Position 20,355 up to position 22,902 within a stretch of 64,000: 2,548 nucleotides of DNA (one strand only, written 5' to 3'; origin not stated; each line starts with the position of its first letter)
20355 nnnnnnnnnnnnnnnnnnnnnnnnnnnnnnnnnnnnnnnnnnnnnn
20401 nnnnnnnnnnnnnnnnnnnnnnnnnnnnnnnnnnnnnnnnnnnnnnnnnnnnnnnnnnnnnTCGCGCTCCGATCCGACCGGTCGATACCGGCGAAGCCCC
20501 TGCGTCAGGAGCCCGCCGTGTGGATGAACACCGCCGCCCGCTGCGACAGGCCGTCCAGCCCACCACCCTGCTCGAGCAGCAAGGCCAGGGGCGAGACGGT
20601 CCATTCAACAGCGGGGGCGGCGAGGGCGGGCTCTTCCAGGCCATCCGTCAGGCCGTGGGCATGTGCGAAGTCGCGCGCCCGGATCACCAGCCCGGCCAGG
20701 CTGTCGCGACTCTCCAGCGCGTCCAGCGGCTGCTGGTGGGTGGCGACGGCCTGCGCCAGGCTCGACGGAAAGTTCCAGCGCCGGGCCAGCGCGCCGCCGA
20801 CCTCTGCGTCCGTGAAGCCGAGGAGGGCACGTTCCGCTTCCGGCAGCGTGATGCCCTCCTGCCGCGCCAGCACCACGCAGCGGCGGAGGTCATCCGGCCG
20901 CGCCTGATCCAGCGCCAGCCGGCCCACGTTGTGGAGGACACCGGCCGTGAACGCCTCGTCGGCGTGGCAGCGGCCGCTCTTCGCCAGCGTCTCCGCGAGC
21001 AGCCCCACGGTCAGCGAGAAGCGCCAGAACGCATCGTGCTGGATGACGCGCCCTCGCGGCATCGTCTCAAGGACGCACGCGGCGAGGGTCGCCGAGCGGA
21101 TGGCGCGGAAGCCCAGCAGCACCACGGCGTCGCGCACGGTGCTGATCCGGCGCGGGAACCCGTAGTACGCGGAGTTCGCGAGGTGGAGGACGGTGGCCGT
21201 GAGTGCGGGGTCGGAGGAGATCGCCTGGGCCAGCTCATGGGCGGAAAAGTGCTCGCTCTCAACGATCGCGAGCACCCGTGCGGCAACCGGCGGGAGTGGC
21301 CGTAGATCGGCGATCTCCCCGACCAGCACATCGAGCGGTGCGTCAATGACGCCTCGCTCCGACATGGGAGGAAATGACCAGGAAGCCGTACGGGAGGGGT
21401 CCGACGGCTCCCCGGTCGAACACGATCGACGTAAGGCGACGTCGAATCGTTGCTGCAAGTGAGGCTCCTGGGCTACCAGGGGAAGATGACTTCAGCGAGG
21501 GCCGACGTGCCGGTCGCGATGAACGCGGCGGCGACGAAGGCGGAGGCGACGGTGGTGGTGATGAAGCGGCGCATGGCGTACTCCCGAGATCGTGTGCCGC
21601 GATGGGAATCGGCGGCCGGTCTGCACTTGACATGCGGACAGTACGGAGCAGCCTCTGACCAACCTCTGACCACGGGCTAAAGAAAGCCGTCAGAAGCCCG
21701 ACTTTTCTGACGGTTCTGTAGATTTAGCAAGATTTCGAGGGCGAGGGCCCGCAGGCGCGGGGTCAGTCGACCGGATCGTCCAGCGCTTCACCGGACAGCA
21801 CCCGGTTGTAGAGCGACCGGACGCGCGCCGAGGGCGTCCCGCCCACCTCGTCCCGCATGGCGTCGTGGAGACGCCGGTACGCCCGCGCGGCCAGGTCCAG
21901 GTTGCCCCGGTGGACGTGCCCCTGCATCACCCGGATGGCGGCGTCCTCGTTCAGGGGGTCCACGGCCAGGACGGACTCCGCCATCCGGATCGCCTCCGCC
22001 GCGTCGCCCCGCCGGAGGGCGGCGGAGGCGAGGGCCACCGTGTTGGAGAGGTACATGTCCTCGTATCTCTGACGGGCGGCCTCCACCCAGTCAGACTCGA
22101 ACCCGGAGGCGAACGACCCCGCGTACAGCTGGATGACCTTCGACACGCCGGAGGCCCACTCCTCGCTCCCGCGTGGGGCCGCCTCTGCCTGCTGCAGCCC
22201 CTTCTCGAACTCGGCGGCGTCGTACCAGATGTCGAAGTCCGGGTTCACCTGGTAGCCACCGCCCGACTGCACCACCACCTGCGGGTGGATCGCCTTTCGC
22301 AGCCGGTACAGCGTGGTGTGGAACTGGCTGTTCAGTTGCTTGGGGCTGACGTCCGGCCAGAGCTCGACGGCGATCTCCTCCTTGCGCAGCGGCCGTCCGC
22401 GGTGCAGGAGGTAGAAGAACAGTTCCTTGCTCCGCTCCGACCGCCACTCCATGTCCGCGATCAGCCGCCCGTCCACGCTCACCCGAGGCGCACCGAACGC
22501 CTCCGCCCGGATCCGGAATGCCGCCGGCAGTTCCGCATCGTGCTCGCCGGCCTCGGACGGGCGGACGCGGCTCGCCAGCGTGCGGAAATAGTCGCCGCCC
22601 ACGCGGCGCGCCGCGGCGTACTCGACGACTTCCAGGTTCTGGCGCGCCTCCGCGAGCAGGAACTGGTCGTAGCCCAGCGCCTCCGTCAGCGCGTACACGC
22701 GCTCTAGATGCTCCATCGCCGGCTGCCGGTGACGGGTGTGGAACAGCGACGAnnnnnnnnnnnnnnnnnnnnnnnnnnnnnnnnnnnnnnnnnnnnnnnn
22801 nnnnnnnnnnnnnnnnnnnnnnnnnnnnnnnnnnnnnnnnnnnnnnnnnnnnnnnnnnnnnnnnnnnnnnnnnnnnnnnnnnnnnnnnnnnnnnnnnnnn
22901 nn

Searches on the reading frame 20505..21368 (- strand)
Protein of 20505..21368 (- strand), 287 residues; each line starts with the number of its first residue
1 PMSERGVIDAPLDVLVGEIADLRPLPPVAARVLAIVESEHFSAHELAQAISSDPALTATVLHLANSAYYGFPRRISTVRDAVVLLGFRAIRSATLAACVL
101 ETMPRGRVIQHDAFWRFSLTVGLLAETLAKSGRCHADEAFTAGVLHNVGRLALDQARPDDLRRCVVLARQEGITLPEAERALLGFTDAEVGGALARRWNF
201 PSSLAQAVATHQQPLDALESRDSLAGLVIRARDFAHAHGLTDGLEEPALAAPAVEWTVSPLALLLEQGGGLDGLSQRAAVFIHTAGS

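Call 5: search_protein_families(library=pfam, proteins=[window:20505-21368:-], max_evalue=0.01)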
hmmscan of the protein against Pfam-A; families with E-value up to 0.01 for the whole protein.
window:20505-21368:- (287 aa): 1 family
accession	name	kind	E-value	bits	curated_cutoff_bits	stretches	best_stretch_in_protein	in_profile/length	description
PF08668.18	HDOD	-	2.2e-56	190.9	22.9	1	23-214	2-196/196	HDOD domain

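Call 6: find_related_loci(query=window:20505-21368:-, collection=genome_contigs, flank=6000)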
Query window:20505-21368:- (287 aa) in genome_contigs; peptide patterns used: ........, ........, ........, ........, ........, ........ (x = any residue, [..] = any of these).
600 stretches matched a pattern (row limit reached: there are more); 358 encode a relative of the query (tblastn E <= 1e-3); the best 80 are kept; 80 distinct loci.
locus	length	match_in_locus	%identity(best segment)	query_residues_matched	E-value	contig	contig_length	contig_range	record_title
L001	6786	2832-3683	76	2-285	2e-136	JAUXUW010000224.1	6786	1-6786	MAG: Dehalococcoidia bacterium isolate C15_concoct.bin.172_sub C15_k141_397990, whole genome shotgun sequence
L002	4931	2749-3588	69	9-287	1e-121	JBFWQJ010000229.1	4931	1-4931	MAG: Dehalococcoidia bacterium isolate CA_2019_TPBF_180 NODE_64866_length_4950_cov_3.516898_TPBF, whole genome shotgun s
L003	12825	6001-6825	58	12-285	9e-96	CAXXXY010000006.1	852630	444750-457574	MAG: Dehalococcoidia bacterium isolate cba97045-4b49-4485-81c5-40af1a7d79bc genome assembly, contig: contig_6, whole gen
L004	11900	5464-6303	53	6-285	1e-89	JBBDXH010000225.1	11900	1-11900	MAG: Dehalococcoidia bacterium isolate LejiaD_2_71_13 Lejia_D_8279_length_11900_cov_6, whole genome shotgun sequence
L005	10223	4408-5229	54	12-285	2e-89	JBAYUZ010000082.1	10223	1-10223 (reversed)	MAG: Dehalococcoidia bacterium isolate SO_2016_LW3_48 scaffold09687_LW162_2016, whole genome shotgun sequence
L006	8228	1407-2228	53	12-284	2e-88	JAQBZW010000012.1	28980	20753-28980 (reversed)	MAG: Chloroflexota bacterium isolate casp150-mb.74 NODE_4303_length_28980_cov_0.209757, whole genome shotgun sequence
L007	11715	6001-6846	50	3-284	5e-88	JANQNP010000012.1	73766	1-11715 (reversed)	MAG: Dehalococcoidia bacterium isolate IP29b_bin.101 k99_1992999, whole genome shotgun sequence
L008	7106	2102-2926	52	12-286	7e-88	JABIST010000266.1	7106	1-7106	MAG: Dehalococcoidia bacterium isolate SI072_bin195 k141_1653367, whole genome shotgun sequence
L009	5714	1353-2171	53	12-284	2e-87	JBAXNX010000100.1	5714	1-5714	MAG: Chloroflexota bacterium isolate ELA490 MAG490_100, whole genome shotgun sequence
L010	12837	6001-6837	53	10-287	4e-90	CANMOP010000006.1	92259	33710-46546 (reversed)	MAG: Chloroflexi bacterium isolate ZH-3nov15-188 genome assembly, contig: ZH-3nov15-C100, whole genome shotgun sequence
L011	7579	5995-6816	52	12-284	4e-85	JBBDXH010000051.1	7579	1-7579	MAG: Dehalococcoidia bacterium isolate LejiaD_2_71_13 Lejia_D_13879_length_7579_cov_7, whole genome shotgun sequence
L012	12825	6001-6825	52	12-286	2e-84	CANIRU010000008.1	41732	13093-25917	MAG: Chloroflexi bacterium isolate RH-15aug16-1 genome assembly, contig: RH-15aug16-C1617, whole genome shotgun sequence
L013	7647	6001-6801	54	9-271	5e-84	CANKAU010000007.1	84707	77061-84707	MAG: Chloroflexi bacterium isolate RH-26jul17-182 genome assembly, contig: RH-26jul17-C645, whole genome shotgun sequenc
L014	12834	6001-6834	52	8-286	1e-83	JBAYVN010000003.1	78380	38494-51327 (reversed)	MAG: Dehalococcoidia bacterium isolate SO_2016_LW3_60 scaffold00478_LW162_2016, whole genome shotgun sequence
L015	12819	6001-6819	48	12-284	7e-83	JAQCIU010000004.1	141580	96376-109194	MAG: Chloroflexota bacterium isolate casp40-mb.295 NODE_151_length_141580_cov_0.285777, whole genome shotgun sequence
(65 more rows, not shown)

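Call 25: find_homologous_proteins(query=window:20505-21368:-, max_evalue=1e-60)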
Query window:20505-21368:- (287 aa): 414 proteins with E <= 1e-60 among 8000 candidates; the best 120 are listed.
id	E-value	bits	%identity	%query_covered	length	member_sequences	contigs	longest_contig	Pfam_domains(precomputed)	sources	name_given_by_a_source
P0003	2.9e-169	580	95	99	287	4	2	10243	PF08668.19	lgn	-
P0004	4.3e-154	530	87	99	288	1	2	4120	PF08668.19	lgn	-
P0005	1.4e-133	463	77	99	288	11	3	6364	PF08668.19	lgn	-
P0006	1.5e-116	407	68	98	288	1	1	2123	PF08668.19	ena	-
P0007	2.9e-114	399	69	97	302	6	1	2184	PF08668.19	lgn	-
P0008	1.3e-113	397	66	98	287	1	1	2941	PF08668.19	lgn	-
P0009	2.7e-113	396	68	95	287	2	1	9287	PF08668.19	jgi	jgi:HD-like signal output (HDOD) protein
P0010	3.0e-113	396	68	95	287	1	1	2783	PF08668.19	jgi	jgi:HD-like signal output (HDOD) protein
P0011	6.4e-113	395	68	97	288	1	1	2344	PF08668.19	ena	-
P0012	9.0e-113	394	68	97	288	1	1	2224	PF08668.19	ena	-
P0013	1.8e-112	393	66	94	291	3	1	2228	PF08668.19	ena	-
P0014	2.1e-112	393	70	96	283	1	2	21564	PF08668.19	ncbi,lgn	-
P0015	1.6e-111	390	68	95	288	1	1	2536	PF08668.19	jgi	-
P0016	3.6e-111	389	68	96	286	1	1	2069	PF08668.19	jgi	jgi:HD-like signal output (HDOD) protein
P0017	1.1e-110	388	66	98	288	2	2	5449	PF08668.19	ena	-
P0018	3.0e-110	386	67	95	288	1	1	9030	PF08668.19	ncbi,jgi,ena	ncbi:MAG: HDOD domain-containing protein [Chloroflexota bacterium]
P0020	2.1e-105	370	64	99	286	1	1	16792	PF08668.19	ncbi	ncbi:MAG: HDOD domain-containing protein [Dehalococcoidia bacterium]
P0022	3.9e-105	369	65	95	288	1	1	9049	PF08668.19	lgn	-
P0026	1.8e-101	357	64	95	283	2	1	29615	PF08668.19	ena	-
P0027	1.9e-101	357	61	96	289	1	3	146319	PF08668.19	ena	-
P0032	8.1e-100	352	62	95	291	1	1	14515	PF08668.19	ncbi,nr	ncbi:MAG: hypothetical protein CVU47_07735 [Chloroflexi bacterium HGW-Chloroflexi-9]|nr:MAG: hypothe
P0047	2.9e-97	343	60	95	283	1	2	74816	PF08668.19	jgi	jgi:HD-like signal output (HDOD) protein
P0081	2.7e-93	330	63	94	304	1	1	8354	PF08668.19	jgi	jgi:HD-like signal output (HDOD) protein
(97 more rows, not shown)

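Call 26: find_encoding_contigs(protein=P0014, flank=5000, max_places=2)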
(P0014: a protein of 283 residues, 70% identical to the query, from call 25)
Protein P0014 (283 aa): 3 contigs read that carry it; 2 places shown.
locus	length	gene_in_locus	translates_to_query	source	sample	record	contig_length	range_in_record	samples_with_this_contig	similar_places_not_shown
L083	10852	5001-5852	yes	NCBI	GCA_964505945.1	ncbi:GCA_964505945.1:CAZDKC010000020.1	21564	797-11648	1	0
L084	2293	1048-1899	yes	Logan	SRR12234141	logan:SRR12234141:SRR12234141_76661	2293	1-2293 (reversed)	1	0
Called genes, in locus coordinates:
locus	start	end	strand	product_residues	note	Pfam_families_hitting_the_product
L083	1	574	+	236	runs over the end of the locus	PF00588:SpoU_methylase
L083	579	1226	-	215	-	-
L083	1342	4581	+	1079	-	PF25873:WHD_MalT, PF00515:TPR_1 (faint), PF07719:TPR_2 (faint), PF13424:TPR_12, PF17874:TPR_MalT, PF13424:TPR_12 (weak), PF03704:BTAD, PF14559:TPR_19 (weak), +1 more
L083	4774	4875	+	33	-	-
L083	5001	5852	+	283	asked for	PF08668:HDOD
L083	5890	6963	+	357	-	-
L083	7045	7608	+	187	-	PF00719:Pyrophosphatase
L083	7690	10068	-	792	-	PF00403:HMA, PF00122:E1-E2_ATPase, PF00702:Hydrolase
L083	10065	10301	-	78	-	PF13376:OmdA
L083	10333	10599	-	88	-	PF02583:Trns_repr_metal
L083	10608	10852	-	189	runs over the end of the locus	PF00403:HMA (weak)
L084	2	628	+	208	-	?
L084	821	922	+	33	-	-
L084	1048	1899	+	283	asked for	PF08668:HDOD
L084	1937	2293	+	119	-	?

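Call 27: find_encoding_contigs(protein=P0009, flank=5000, max_places=2)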
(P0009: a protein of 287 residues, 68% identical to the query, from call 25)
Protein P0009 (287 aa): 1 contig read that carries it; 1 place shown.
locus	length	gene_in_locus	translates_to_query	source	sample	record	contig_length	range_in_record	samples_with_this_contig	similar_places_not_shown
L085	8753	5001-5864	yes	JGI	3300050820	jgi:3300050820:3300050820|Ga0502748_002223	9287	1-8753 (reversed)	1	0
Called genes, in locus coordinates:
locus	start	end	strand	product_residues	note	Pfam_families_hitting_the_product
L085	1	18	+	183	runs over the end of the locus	?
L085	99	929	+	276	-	PF00528:BPD_transp_1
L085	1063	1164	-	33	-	-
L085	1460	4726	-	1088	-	PF25873:WHD_MalT, PF13424:TPR_12 (faint), PF07719:TPR_2 (faint), PF00515:TPR_1 (faint), PF17874:TPR_MalT, PF03704:BTAD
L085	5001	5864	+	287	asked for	PF08668:HDOD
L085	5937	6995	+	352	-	-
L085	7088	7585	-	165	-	PF13442:Cytochrome_CBB3 (faint), PF00034:Cytochrom_C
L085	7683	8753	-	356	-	?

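Call 28: find_encoding_contigs(protein=P0020, flank=5000, max_places=2)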
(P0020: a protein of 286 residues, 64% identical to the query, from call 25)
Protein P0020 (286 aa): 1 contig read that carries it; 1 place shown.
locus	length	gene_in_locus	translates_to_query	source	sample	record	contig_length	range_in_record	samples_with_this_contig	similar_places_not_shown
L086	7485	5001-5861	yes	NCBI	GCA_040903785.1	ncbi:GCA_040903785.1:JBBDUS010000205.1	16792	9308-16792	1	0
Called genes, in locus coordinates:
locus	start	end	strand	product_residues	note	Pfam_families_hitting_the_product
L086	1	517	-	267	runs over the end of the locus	PF00188:CAP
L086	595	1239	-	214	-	-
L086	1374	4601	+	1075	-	PF13432:TPR_16 (faint), PF25873:WHD_MalT, PF07719:TPR_2 (faint), PF00515:TPR_1 (faint), PF13174:TPR_6 (faint), PF13424:TPR_12 (weak), PF17874:TPR_MalT, PF03704:BTAD, +1 more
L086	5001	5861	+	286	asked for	PF08668:HDOD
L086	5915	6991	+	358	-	-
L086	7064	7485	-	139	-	PF06525:SoxE (weak)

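Call 29: find_encoding_contigs(protein=P0026, flank=5000, max_places=2)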
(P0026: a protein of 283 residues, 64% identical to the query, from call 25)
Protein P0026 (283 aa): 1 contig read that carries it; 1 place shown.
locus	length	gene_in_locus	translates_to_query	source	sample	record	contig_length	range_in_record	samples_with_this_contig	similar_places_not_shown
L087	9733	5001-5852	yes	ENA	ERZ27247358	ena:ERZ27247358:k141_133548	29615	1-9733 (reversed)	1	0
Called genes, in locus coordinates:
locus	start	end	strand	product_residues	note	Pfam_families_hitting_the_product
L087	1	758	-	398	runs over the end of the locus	PF12797:Fer4_2 (faint), PF12838:Fer4_7 (weak), PF14697:Fer4_21 (faint), PF00037:Fer4 (weak)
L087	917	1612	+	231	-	PF01022:HTH_5, PF12840:HTH_20 (weak), PF01451:LMWPc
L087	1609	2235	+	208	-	PF12085:DUF3562 (weak), PF21234:Phosphatase-like_N, PF01451:LMWPc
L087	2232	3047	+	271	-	PF00230:MIP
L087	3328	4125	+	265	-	PF08668:HDOD, PF01966:HD (weak)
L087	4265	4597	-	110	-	-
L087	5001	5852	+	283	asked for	PF08668:HDOD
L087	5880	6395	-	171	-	PF00149:Metallophos (weak), PF12850:Metallophos_2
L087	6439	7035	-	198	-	PF01161:PBP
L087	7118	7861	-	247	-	-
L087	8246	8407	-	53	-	-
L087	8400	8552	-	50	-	-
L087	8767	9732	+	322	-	?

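Call 33: find_encoding_contigs(protein=P0018, flank=5000, max_places=1)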
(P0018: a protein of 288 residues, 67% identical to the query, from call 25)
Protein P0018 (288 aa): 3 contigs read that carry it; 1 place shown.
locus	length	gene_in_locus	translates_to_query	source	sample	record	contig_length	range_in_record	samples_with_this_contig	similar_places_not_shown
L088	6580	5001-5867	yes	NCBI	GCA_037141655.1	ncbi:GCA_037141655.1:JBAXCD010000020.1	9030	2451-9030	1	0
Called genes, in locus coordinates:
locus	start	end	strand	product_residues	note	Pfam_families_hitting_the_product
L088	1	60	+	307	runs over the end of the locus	PF19300:BPD_transp_1_N (weak), PF00528:BPD_transp_1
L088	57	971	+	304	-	PF12911:OppC_N, PF00528:BPD_transp_1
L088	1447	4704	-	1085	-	PF13191:AAA_16, PF13424:TPR_12 (faint), PF25873:WHD_MalT, PF07719:TPR_2 (faint), PF00515:TPR_1 (faint), PF13174:TPR_6 (faint), PF17874:TPR_MalT, PF03704:BTAD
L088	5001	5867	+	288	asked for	PF08668:HDOD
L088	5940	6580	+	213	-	?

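Call 34: find_encoding_contigs(protein=P0022, flank=5000, max_places=1)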
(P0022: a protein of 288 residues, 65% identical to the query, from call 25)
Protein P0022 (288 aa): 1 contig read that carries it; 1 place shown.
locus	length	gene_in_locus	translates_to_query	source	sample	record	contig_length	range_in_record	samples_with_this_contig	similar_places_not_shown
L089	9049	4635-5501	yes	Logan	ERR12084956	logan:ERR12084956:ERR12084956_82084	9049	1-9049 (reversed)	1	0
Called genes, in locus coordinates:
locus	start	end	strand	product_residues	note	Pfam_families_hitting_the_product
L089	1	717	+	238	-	?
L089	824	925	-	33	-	-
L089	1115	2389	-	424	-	PF03704:BTAD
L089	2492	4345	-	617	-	PF13191:AAA_16 (weak), PF25873:WHD_MalT, PF13424:TPR_12 (faint), PF07719:TPR_2 (faint)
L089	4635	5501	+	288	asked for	PF08668:HDOD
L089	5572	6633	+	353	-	-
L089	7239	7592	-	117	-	-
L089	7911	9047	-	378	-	?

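Call 35: find_encoding_contigs(protein=P0027, flank=5000, max_places=1)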
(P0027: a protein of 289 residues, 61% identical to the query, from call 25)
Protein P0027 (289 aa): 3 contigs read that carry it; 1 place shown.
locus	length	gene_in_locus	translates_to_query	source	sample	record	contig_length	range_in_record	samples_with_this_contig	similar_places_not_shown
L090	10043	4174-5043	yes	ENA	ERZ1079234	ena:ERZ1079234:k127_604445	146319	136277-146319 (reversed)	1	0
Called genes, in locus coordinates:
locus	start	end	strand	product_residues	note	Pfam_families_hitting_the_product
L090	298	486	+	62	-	-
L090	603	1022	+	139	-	-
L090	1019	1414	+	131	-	PF22752:DUF488-N3i, PF04343:DUF488, PF22751:DUF488-N3a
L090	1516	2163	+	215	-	-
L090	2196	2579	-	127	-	PF00903:Glyoxalase, PF22677:Ble-like_N, PF18029:Glyoxalase_6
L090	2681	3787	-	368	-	-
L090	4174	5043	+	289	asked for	PF08668:HDOD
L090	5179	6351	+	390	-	PF08442:ATP-grasp_2, PF13549:ATP-grasp_5, PF24948:Citrate_synth_N, PF00549:Ligase_CoA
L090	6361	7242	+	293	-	PF02629:CoA_binding, PF13380:CoA_binding_2 (weak), PF13607:Succ_CoA_lig, PF00549:Ligase_CoA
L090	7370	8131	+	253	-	-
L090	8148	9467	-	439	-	PF02403:Seryl_tRNA_N, PF00587:tRNA-synt_2b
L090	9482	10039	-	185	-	PF00293:NUDIX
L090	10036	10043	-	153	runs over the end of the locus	-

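Call 36: find_encoding_contigs(protein=P0032, flank=5000, max_places=1)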
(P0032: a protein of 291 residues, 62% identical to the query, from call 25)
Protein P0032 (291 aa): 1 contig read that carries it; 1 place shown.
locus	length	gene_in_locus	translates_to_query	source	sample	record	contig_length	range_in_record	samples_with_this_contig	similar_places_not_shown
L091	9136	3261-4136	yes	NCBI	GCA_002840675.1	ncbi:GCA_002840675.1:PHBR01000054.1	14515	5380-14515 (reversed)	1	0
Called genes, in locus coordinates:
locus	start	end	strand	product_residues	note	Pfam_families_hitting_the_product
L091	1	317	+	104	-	PF01451:LMWPc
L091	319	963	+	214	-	PF21234:Phosphatase-like_N, PF01451:LMWPc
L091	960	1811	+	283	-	PF00230:MIP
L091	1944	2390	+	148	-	PF00989:PAS, PF13188:PAS_8, PF08448:PAS_4, PF13426:PAS_9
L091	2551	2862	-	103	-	-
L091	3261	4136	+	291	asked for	PF08668:HDOD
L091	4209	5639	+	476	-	PF01370:Epimerase, PF05368:NmrA, PF13460:NAD_binding_10, PF11066:DUF2867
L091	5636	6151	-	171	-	PF00149:Metallophos (faint), PF12850:Metallophos_2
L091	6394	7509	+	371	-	PF13379:NMT1_2, PF09084:NMT1, PF12974:Phosphonate-bd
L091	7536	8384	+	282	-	PF00005:ABC_tran, PF13304:AAA_21 (faint)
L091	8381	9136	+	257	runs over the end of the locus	PF00528:BPD_transp_1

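Call 37: find_encoding_contigs(protein=P0047, flank=5000, max_places=1)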
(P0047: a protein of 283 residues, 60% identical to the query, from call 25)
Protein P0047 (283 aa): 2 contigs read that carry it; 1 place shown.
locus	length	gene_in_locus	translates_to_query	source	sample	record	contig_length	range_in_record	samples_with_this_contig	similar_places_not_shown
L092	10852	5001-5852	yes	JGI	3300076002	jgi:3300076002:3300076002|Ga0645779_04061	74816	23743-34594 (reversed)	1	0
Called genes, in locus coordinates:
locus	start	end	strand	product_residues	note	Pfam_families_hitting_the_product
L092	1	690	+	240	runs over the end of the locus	PF08713:DNA_alkylation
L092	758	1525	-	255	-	-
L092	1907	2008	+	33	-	-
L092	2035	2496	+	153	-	PF01451:LMWPc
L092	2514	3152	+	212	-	PF01451:LMWPc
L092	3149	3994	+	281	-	PF00230:MIP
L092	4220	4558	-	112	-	-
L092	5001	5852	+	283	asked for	PF08668:HDOD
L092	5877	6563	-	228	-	-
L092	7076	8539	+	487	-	PF01073:3Beta_HSD, PF01370:Epimerase, PF05368:NmrA, PF13460:NAD_binding_10, PF11066:DUF2867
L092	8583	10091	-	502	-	PF07690:MFS_1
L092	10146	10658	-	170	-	PF12850:Metallophos_2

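Call 38: find_encoding_contigs(protein=P0081, flank=5000, max_places=1)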
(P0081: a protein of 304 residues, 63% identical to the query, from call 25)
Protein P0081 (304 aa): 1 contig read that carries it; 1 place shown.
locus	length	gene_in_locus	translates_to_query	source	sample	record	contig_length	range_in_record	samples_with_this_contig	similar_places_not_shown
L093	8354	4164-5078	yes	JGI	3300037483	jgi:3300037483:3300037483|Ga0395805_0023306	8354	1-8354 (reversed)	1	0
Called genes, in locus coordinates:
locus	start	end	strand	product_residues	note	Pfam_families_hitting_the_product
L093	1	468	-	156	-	?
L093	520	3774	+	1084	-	PF13432:TPR_16 (faint), PF14559:TPR_19 (faint), PF25873:WHD_MalT, PF00515:TPR_1 (faint), PF13424:TPR_12 (weak), PF17874:TPR_MalT, PF13424:TPR_12 (weak), PF03704:BTAD, +3 more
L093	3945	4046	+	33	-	-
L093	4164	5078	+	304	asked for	PF08668:HDOD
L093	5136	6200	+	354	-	-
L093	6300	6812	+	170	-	PF00719:Pyrophosphatase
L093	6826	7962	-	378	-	PF00083:Sugar_tr, PF07690:MFS_1, PF12832:MFS_1_like, PF11700:ATG22 (weak), PF12832:MFS_1_like, PF07690:MFS_1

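Call 45: search_protein_families(library=ncbifam, proteins=[window:20505-21368:-], max_evalue=1)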
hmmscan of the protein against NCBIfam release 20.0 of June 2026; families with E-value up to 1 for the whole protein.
window:20505-21368:- (287 aa): 1 family
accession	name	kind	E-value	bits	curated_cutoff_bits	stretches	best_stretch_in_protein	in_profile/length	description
TIGR00277.1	HDIG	domain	0.00026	20.8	27.6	1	118-212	9-82/84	HDIG domain-containing metalloprotein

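Call 49: search_protein_families(library=pfam, proteins=[L085:99-929:+, L088:57-971:+, L089:1-717:+], max_evalue=0.0001)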
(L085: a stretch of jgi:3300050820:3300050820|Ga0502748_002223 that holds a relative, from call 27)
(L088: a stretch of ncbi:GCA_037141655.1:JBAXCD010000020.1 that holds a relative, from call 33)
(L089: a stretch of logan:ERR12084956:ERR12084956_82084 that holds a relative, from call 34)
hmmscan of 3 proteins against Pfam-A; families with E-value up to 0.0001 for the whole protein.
L085:99-929:+ (276 aa): 1 family
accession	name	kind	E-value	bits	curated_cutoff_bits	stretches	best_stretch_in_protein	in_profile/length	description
PF00528.27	BPD_transp_1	-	4.6e-31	108.4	26.4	1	84-275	1-183/184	Binding-protein-dependent transport system inner membrane component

L088:57-971:+ (304 aa): 2 families
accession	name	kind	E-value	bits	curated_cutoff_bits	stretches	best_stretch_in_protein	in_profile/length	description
PF00528.27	BPD_transp_1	-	2.2e-28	99.7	26.4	1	112-303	1-183/184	Binding-protein-dependent transport system inner membrane component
PF12911.12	OppC_N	-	2.1e-09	37.6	23.9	1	17-59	5-47/53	N-terminal TM domain of oligopeptide transport permease C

L089:1-717:+ (238 aa): 1 family
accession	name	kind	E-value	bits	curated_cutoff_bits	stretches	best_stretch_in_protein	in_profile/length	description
PF00528.27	BPD_transp_1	-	2.2e-28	99.7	26.4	1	46-235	1-181/184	Binding-protein-dependent transport system inner membrane component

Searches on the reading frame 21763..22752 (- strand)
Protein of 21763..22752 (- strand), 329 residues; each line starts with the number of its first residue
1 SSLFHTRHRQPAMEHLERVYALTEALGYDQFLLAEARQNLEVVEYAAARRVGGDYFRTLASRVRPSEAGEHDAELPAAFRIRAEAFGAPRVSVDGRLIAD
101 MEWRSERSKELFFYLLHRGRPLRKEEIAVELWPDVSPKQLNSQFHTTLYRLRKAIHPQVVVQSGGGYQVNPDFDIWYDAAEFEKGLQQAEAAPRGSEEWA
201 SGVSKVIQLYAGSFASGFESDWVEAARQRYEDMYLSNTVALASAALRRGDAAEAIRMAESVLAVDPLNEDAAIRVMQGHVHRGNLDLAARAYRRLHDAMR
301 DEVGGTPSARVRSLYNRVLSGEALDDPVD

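Call 18: find_related_loci(query=window:21763-22752:-, collection=metagenome_contigs, flank=5000)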
Query window:21763-22752:- (329 aa) in metagenome_contigs; peptide patterns used: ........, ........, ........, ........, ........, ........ (x = any residue, [..] = any of these).
64 stretches matched a pattern; 2 encode a relative of the query (tblastn E <= 1e-3); 2 distinct loci.
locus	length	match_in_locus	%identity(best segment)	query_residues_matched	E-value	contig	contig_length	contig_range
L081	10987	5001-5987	96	1-329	0e+0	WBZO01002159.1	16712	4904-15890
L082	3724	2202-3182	84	3-329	0e+0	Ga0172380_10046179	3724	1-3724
